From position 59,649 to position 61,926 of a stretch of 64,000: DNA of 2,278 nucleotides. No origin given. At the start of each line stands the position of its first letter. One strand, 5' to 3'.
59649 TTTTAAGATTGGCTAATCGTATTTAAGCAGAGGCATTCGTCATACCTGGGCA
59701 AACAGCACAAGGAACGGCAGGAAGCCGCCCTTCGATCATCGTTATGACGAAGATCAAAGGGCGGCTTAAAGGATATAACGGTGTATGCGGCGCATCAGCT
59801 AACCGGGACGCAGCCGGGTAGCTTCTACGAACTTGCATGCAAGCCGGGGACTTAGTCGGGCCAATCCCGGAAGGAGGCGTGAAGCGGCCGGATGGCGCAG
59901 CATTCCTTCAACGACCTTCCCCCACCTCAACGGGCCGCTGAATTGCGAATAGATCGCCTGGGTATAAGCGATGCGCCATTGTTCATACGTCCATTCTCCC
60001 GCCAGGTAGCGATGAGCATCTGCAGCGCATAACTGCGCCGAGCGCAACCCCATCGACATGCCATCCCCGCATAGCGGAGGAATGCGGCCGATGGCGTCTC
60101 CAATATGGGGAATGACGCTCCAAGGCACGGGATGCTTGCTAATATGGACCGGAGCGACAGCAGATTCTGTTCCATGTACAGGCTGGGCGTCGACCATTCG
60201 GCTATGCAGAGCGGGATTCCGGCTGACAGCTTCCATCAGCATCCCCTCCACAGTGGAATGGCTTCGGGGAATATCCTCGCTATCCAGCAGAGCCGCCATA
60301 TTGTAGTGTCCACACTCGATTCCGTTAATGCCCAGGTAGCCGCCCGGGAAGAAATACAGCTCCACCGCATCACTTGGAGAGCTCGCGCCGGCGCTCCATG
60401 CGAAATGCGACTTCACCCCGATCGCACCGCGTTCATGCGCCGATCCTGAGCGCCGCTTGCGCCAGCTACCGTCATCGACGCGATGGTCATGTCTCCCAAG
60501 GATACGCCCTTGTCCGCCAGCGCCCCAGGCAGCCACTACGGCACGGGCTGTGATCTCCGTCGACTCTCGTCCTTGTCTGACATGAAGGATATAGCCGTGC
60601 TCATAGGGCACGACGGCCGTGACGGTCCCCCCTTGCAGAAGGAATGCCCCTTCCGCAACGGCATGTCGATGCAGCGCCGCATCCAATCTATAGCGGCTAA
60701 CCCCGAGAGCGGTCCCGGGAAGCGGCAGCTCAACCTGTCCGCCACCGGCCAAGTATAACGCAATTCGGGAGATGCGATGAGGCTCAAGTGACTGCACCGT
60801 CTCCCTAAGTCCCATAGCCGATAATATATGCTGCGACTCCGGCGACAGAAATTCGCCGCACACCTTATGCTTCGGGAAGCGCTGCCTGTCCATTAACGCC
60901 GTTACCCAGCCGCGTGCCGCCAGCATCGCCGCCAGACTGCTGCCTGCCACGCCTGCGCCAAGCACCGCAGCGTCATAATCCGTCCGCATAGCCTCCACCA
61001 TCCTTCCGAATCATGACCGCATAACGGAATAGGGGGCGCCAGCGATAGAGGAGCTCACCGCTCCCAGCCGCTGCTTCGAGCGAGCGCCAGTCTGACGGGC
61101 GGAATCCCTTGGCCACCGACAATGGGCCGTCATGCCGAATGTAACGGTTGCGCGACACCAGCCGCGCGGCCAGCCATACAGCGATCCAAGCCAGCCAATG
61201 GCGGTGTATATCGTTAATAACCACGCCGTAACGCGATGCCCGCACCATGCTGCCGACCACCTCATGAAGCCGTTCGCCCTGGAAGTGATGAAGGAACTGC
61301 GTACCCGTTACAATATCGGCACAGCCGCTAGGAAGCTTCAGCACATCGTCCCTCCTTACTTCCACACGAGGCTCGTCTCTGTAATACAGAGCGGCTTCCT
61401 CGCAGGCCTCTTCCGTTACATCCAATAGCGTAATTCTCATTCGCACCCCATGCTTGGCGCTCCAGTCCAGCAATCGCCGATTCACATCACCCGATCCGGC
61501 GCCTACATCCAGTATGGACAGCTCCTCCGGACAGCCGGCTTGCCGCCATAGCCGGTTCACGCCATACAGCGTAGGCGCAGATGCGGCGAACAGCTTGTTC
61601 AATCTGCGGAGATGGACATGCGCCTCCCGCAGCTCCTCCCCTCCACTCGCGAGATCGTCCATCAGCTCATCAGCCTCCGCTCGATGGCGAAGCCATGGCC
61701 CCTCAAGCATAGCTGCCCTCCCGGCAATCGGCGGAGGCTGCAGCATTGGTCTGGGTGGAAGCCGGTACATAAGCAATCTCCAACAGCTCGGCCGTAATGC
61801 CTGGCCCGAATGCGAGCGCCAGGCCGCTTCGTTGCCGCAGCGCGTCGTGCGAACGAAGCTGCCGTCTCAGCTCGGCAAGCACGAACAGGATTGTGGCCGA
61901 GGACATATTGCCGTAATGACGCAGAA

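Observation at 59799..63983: srsABC-like phenolic-lipid operon (type III PKS, methyltransferase, flavoprotein) preceded by an ABC-2 exporter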

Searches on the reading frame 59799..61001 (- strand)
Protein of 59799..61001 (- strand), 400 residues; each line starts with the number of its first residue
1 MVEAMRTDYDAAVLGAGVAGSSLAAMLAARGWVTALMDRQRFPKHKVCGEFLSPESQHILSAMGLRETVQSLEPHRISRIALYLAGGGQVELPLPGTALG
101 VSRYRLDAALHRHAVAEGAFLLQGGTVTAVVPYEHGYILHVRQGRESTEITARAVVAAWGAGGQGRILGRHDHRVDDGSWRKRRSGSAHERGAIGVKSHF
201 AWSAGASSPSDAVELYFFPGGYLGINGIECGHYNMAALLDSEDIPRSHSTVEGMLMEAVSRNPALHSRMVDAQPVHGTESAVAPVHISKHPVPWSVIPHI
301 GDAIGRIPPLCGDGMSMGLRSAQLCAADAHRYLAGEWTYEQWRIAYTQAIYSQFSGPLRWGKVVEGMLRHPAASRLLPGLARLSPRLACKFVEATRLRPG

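Call 3: search_protein_families(library=pfam, proteins=[window:59799-61001:-], max_evalue=0.01)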
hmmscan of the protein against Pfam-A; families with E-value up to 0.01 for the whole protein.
window:59799-61001:- (400 aa): 4 families
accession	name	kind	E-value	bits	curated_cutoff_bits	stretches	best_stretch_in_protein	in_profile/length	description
PF01494.25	FAD_binding_3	-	3.3e-09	36.9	22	1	9-164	2-162/349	FAD binding domain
PF01266.30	DAO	-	3.3e-08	33.9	27.9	1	10-43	1-34/353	FAD dependent oxidoreductase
PF05834.18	Lycopene_cycl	-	6.8e-05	22.5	23.4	1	10-162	1-142/380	Lycopene cyclase protein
PF07992.20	Pyr_redox_2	-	0.0018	18.2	26.1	1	9-161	1-109/291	Pyridine nucleotide-disulphide oxidoreductase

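Call 4: search_protein_families(library=ncbifam, proteins=[window:59799-61001:-], max_evalue=0.01)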
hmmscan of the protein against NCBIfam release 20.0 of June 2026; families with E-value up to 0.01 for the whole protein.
window:59799-61001:- (400 aa): 35 families (the best 25 are shown)
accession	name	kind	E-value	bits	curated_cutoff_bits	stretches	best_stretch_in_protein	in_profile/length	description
TIGR02032.1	GG-red-SF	subfamily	3.7e-25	89.2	158.8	1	9-326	1-294/297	geranylgeranyl reductase family protein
NF045655.1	MkRedMenJ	equivalog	2.5e-18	66.2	700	1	5-174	1-172/406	menaquinone reductase MenJ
NF049967.1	QhpG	equivalog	6.3e-18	64.9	240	1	12-336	2-293/423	flavin-dependent monooxygenase QhpG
NF041080.1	DGGGPL_reductase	equivalog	6.7e-11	41.7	580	1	9-163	2-157/447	digeranylgeranylglycerophospholipid reductase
NF008519.0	PRK11445.1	equivalog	5.2e-09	35.8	303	1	8-73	3-71/355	FAD-binding protein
TIGR02023.1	BchP-ChlP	subfamily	6.4e-09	35.3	343.3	1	9-162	1-154/388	geranylgeranyl diphosphate reductase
NF038174.1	maturase_GoxB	equivalog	1.4e-08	34.2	400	1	10-160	2-152/358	glycine oxidase maturase GoxB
TIGR01988.1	Ubi-OHases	subfamily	3.5e-08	32.7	224.65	1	10-94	1-92/387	ubiquinone biosynthesis hydroxylase, UbiH/UbiF/VisC/COQ6 family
NF033113.0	halo_ClmS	equivalog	2.1e-06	26.5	900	1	11-163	5-167/570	chloramphenicol-biosynthetic FADH2-dependent halogenase CmlS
NF005788.0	PRK07608.1-3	equivalog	5.5e-06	25.4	478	0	8-80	2-77/388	UbiH/UbiF family hydroxylase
NF004829.0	PRK06183.1-3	subfamily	5.6e-06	25.4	390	1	4-72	4-72/520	bifunctional 3-(3-hydroxy-phenyl)propionate/3-hydroxycinnamic acid hydroxylase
NF005691.0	PRK07494.1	equivalog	8.7e-06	24.5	459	1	5-70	5-69/404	UbiH/UbiF family hydroxylase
NF003725.0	PRK05329.2-4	equivalog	1.3e-05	24.3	345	1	94-160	253-319/429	glycerol-3-phosphate dehydrogenase subunit GlpB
NF002480.1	PRK01747.1-1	equivalog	1.3e-05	23.8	540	1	7-46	247-286/645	bifunctional tRNA (5-methylaminomethyl-2-thiouridine)(34)-methyltransferase MnmC2/FAD-dependent 5-carboxymethylaminomethyl-2-thiouridine(34)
NF005452.0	PRK07045.1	equivalog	1.5e-05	24.1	397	1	10-83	7-80/388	putative monooxygenase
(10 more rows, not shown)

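Call 15: search_solved_structures(query=window:59799-61001:-, max_evalue=0.01, show_alignments=1)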
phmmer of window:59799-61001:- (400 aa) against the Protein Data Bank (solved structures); distinct sequences matched with E-value up to 0.01: 15.
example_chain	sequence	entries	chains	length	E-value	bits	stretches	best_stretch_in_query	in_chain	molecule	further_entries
5dbj_E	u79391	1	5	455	2.9e-11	46.3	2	7-71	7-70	FADH2-dependent halogenase PltA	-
7fco_A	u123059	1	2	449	3.2e-09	39.5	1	5-70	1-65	ChlB4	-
6c6n_A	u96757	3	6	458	4e-09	39.2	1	6-95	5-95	Squalene monooxygenase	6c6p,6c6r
5buk_A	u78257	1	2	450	1.7e-07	33.9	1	5-63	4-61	FADH2-dependent halogenase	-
8zop_A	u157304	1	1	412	3.2e-07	32.9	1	7-177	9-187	Halogenase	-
3e1t_A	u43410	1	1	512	5.4e-07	32.2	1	9-68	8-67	Halogenase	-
3i3l_A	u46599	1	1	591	4.8e-05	25.8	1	10-169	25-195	Alkylhalidase CmlS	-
5bul_A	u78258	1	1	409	0.0016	20.7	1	7-133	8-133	flavin-dependent halogenase triple mutant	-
5bva_A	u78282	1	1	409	0.0023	20.2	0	7-133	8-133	flavin-dependent halogenase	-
8gu0_A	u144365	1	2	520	0.0038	19.5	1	10-161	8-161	Non-heme halogenase radH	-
6bzt_A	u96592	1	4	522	0.0044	19.3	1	7-67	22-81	Halogenase PltM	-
6bza_A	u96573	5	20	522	0.0044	19.3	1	7-67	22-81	Halogenase PltM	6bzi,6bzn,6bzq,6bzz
3nix_A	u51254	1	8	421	0.0048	19.2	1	6-70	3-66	Flavoprotein/dehydrogenase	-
7yj0_A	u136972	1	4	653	0.0065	18.8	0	9-80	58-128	VibO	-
4hb9_A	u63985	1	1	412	0.0089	18.3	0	258-327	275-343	Similarities with probable monooxygenase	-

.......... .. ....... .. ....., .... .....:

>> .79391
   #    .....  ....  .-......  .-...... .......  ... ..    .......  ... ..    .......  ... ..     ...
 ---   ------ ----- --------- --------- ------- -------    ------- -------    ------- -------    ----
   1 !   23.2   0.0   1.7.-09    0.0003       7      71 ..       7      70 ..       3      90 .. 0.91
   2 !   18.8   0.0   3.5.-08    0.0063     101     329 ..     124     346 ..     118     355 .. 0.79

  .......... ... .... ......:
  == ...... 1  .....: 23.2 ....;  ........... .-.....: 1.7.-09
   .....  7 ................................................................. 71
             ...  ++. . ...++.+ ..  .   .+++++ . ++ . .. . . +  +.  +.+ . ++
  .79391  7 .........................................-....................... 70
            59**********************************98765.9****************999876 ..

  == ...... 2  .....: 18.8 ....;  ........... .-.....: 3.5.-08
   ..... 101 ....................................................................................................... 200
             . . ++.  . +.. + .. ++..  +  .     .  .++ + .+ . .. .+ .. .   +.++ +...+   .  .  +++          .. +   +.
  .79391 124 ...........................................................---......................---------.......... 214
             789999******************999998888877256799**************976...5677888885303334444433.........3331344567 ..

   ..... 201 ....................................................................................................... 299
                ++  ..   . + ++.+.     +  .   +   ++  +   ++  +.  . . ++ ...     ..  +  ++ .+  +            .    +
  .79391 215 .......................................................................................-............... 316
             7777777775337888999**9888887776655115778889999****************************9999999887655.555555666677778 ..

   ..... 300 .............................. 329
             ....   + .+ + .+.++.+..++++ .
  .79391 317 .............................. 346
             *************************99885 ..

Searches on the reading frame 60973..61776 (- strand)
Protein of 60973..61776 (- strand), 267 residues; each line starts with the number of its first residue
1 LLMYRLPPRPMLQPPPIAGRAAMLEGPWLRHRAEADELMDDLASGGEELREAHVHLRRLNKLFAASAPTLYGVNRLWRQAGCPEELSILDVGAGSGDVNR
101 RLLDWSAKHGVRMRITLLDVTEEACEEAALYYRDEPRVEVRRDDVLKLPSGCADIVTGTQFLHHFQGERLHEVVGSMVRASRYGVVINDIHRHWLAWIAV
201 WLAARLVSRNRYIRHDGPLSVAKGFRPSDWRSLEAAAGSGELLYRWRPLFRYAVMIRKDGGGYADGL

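Call 3: search_protein_families(library=pfam, proteins=[window:60973-61776:-], max_evalue=0.01)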
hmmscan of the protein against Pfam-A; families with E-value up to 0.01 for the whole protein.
window:60973-61776:- (267 aa): 6 families
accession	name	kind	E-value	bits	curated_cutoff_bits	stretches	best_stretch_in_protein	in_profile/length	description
PF13649.12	Methyltransf_25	-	9.9e-10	39.4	27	1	88-181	1-93/97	Methyltransferase domain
PF08241.18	Methyltransf_11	-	2.5e-07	31.7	21.2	1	89-182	1-88/95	Methyltransferase domain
PF08242.18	Methyltransf_12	-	4.3e-07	31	30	1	89-180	1-91/98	Methyltransferase domain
PF13847.12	Methyltransf_31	-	0.00015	21.9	27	1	86-166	5-88/145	Methyltransferase domain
PF13489.12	Methyltransf_23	-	0.00064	19.9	27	1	75-212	15-134/164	Methyltransferase domain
PF02636.23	Methyltransf_28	-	0.00081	19.4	23.3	1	75-127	8-65/249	Putative S-adenosyl-L-methionine-dependent methyltransferase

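Call 4: search_protein_families(library=ncbifam, proteins=[window:60973-61776:-], max_evalue=0.01)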
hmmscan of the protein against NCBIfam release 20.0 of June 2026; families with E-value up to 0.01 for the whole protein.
window:60973-61776:- (267 aa): 5 families
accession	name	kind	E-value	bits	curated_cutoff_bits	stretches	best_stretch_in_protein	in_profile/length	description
NF004851.0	PRK06202.1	equivalog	1.9e-40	138.8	243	1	26-236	4-213/237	hypothetical protein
TIGR01983.1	UbiG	equivalog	0.00048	19.5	102.95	1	81-204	46-168/228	bifunctional 2-polyprenyl-6-hydroxyphenol methylase/3-demethylubiquinol 3-O-methyltransferase UbiG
NF004452.0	PRK05785.1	equivalog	0.00059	19.4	207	0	82-187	49-144/228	hypothetical protein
TIGR01934.1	MenG_MenH_UbiE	subfamily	0.0032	16.8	158.35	1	72-149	22-101/223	ubiquinone/menaquinone biosynthesis methyltransferase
NF001244.0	PRK00216.1-5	equivalog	0.0044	16.3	216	1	72-149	31-113/236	bifunctional demethylmenaquinone methyltransferase/2-methoxy-6-polyprenyl-1,4-benzoquinol methylase UbiE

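Call 14: search_solved_structures(query=window:60973-61710:-, max_evalue=0.01, show_alignments=1)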
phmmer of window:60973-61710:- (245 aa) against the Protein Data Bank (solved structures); distinct sequences matched with E-value up to 0.01: 3.
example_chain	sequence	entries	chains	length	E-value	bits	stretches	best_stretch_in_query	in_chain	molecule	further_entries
9fcd_A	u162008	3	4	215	0.002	20.7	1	47-160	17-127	SAM-dependent methyltransferase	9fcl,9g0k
9fcy_A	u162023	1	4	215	0.0021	20.7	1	47-160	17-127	SAM-dependent methyltransferase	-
9fd3_A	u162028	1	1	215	0.0021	20.7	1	47-160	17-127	SAM-dependent methyltransferase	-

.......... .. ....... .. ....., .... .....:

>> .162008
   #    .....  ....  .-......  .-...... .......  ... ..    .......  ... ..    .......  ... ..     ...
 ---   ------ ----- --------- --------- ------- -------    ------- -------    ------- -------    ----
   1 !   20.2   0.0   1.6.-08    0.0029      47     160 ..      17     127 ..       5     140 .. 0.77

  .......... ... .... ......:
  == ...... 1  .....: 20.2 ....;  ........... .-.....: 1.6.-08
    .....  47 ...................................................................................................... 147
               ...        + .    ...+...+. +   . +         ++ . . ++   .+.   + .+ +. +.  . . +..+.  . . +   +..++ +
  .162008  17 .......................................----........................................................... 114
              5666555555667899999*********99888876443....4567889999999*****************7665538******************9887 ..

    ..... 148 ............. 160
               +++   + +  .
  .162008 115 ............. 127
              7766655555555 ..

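Call 24: search_dna_similar(query=window:60976-61710:-, collection=plasmids, mode=protein, max_rows=40, max_evalue=0.00001)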
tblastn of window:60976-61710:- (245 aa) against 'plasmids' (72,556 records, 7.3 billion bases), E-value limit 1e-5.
Records with a match: 29; places in all: 29; records where one place covers at least 80% of the query: 15.
Best place of each record, by identity: <60% 29.
By first word of the organism name: Sphingobium 13; Novosphingobium 4; Deinococcus 4; Paenibacillus 1; Falsirhodobacter 1; Paracoccus 1; Roseomonas 1; Microvirga 1; Psychrobacter 1; Methylobacterium 1; and 1 more.
By predicted mobility (MOB-suite, as given by PLSDB): non-mobilizable 26; mobilizable 2; conjugative 1.
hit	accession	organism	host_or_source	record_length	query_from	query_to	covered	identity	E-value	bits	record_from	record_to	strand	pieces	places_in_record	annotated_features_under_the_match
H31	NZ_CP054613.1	Paenibacillus cellulosilyticus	cell culture,soil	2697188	7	231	92%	58.4%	1e-72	247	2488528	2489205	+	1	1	none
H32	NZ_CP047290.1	Falsirhodobacter algicola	Grateloupia sp.,single cell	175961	1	237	97%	34.8%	2e-23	105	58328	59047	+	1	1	methyltransferase domain-containing protein | type III polyketide synthase | FAD-dependent monooxygenase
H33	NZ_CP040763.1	Paracoccus liaowanqingii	Tibetan antelope,cell culture,feces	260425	10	232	91%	33.5%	1e-20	98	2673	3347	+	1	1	methyltransferase domain-containing protein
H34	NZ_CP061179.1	Roseomonas haemaphysalidis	tick,pure culture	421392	10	238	93%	32.1%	5e-20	96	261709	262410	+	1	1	methyltransferase domain-containing protein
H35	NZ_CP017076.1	Novosphingobium resinovorum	single cell,soil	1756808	7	232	92%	30.3%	2e-12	74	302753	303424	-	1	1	none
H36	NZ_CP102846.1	Microvirga terrae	soil,soil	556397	9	232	91%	29.7%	8e-11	69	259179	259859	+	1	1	methyltransferase domain-containing protein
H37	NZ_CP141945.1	Novosphingobium sp. RL4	Rheum palmatum L.,Single ...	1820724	6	237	95%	28.5%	4e-15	81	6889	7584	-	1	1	none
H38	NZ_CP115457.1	Sphingobium yanoikuyae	cell culture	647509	7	232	92%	29.1%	1e-17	89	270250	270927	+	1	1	methyltransferase domain-containing protein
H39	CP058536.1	Deinococcus sp. D7000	seawater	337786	25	243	89%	28.4%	2e-8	62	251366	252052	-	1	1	methyltransferase domain-containing protein | FAD-dependent monooxygenase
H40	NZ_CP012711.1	Psychrobacter urativorans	cell culture,soil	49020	7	236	94%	26.8%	8e-16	84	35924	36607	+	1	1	methyltransferase domain-containing protein | FAD-dependent oxidoreductase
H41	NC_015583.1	Novosphingobium sp. PP1Y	-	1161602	10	216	84%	29.0%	6e-14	78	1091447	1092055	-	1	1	none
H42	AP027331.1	Sphingobium sp. TomTYG65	-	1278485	34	219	76%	32.3%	7e-19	92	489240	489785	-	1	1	hypothetical protein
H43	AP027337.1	Sphingobium sp. TomTYG72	-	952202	34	236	83%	29.1%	2e-10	68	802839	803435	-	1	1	hypothetical protein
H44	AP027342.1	Sphingobium sp. TomTYG74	-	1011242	34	219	76%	31.7%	4e-12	72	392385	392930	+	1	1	hypothetical protein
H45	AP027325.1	Sphingobium sp. TomTYG46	-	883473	34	219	76%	31.7%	5e-12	72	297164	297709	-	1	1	hypothetical protein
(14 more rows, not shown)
